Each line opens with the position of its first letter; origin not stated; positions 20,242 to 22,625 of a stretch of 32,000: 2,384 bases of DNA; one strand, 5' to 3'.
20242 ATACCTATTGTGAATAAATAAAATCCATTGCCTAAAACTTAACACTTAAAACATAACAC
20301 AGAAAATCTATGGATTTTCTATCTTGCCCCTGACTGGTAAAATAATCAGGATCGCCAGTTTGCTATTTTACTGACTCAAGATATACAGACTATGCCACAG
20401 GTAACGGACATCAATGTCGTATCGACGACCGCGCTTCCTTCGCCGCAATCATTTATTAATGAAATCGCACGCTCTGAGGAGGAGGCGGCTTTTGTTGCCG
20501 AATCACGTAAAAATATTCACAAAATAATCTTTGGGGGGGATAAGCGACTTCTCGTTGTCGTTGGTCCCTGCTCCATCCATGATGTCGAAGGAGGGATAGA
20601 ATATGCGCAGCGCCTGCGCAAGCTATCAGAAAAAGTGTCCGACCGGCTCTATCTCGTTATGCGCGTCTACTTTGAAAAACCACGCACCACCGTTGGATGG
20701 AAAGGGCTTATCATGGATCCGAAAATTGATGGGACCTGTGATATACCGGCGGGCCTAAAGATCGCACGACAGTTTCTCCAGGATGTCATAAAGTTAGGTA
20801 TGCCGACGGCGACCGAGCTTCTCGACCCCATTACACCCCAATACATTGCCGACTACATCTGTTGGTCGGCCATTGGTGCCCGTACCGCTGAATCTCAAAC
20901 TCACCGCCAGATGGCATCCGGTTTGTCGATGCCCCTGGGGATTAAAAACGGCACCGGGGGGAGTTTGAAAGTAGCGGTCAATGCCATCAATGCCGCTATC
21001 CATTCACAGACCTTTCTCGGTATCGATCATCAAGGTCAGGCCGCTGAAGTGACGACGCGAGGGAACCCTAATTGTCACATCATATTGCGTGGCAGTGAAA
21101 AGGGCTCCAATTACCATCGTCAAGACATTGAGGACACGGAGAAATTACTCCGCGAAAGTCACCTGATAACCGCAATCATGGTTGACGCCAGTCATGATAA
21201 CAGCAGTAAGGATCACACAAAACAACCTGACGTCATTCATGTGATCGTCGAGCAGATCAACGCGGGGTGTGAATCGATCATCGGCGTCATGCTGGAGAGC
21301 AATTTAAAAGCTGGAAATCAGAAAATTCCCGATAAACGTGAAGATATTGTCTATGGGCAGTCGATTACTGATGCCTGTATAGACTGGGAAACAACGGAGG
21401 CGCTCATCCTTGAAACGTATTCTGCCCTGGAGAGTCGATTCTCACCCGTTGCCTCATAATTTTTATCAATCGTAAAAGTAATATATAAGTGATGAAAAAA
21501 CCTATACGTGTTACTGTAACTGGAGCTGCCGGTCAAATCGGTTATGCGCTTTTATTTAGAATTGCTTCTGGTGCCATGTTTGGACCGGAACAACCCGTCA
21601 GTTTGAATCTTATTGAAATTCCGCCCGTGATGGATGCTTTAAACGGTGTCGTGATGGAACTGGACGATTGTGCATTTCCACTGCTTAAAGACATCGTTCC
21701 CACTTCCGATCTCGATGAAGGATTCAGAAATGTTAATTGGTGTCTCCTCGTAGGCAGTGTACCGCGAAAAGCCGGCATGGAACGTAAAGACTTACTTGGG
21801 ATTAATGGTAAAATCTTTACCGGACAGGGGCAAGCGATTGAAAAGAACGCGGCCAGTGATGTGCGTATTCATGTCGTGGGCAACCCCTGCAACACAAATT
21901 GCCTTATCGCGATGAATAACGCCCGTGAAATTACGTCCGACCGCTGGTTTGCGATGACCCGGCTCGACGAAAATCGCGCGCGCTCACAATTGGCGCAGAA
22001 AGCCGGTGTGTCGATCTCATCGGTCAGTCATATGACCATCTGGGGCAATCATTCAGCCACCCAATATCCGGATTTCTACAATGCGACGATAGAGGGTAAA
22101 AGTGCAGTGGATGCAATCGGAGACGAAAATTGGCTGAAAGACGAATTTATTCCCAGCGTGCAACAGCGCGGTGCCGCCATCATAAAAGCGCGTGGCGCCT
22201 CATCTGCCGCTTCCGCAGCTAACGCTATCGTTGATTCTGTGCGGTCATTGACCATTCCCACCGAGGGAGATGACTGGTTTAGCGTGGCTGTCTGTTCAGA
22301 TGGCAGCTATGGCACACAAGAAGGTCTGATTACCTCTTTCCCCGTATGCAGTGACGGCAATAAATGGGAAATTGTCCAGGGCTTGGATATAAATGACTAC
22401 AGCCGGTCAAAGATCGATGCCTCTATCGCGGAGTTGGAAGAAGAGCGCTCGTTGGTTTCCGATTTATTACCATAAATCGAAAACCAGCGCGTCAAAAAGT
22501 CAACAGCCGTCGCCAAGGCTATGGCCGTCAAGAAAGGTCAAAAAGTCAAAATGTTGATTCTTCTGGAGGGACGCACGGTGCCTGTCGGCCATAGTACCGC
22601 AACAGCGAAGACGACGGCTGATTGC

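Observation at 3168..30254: Most of the longer intergenic spacers are assembled from a small vocabulary of period-6/7/8 tandem oligomers used as nested inverted arms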

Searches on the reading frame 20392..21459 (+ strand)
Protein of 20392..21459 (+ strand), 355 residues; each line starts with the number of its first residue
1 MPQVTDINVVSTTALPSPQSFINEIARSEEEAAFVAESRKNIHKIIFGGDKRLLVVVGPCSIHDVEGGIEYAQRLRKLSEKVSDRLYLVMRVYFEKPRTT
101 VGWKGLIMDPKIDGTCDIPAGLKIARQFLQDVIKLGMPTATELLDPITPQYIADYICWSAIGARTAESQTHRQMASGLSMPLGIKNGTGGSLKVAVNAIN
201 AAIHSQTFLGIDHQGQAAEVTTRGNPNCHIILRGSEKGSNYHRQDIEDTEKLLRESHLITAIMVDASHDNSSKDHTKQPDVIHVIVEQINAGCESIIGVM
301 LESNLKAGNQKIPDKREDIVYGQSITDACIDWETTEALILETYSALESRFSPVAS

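Call 9: search_protein_families(library=pfam, proteins=[window:20392-21459:+])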
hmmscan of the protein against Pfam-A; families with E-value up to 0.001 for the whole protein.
window:20392-21459:+ (355 aa): 1 family
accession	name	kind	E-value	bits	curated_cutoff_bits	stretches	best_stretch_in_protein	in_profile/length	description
PF00793.26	DAHP_synth_1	-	2.7e-88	295.8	25.5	1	41-338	8-268/270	DAHP synthetase I family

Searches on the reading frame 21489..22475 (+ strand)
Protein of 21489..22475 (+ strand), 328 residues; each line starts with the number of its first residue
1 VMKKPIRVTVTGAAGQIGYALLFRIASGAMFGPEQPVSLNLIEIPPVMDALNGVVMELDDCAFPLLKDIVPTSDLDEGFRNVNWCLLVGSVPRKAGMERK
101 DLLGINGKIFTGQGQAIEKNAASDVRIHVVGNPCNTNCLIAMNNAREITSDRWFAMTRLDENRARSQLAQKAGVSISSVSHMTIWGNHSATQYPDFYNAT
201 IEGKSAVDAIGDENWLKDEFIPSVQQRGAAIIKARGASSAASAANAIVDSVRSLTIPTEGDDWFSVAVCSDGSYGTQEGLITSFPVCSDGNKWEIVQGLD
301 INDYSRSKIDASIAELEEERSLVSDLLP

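Call 9: search_protein_families(library=pfam, proteins=[window:21489-22475:+])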
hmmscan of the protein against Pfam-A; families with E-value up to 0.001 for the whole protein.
window:21489-22475:+ (328 aa): 2 families
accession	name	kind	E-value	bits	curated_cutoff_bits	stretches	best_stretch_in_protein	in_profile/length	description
PF02866.23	Ldh_1_C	-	1.4e-39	136.3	22.6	1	157-319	1-166/174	lactate/malate dehydrogenase, alpha/beta C-terminal domain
PF00056.29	Ldh_1_N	-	1.4e-30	106.6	27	1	7-146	2-133/141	lactate/malate dehydrogenase, NAD binding domain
